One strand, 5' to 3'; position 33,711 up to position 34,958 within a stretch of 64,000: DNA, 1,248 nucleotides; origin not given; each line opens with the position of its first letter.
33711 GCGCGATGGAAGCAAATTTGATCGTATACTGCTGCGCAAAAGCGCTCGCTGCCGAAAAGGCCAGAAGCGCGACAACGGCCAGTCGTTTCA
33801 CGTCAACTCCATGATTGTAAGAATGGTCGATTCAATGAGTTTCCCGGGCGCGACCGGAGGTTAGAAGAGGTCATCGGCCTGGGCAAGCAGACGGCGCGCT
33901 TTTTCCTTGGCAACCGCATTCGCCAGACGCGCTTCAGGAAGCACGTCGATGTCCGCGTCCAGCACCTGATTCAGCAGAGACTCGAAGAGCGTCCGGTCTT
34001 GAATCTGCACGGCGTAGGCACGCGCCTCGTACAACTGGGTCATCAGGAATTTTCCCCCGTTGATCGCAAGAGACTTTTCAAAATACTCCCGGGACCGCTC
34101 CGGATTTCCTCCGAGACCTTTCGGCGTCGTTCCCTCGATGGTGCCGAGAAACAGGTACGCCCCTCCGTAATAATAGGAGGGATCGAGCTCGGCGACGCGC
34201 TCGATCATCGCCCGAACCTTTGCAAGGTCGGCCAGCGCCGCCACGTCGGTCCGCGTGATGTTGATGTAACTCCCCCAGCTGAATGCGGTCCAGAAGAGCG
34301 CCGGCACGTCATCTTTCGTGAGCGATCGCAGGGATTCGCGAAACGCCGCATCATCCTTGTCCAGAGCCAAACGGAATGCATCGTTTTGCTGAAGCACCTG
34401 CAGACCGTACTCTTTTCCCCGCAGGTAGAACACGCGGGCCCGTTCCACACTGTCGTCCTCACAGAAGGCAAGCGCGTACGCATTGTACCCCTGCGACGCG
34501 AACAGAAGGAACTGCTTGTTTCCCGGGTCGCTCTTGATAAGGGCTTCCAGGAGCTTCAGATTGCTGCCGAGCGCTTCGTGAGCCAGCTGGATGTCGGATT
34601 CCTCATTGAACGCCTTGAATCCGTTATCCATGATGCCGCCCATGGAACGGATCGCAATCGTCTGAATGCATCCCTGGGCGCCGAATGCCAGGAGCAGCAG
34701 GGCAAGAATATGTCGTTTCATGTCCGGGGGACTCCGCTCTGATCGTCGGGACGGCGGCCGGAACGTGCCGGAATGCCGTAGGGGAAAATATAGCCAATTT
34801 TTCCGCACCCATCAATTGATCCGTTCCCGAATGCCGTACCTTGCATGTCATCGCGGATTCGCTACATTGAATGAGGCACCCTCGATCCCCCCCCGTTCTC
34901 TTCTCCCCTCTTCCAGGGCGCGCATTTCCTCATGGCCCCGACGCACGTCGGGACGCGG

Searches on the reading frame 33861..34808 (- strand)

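Call 4: search_protein_families(library=pfam, proteins=[window:33861-34808:-], max_evalue=0.1)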
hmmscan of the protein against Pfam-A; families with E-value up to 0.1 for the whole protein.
window:33861-34808:- (315 aa): 1 family
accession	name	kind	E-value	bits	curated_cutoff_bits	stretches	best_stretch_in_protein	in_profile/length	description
PF16811.11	TAtT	-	4.1e-80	269.3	26.5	1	69-315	1-263/263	TRAP transporter T-component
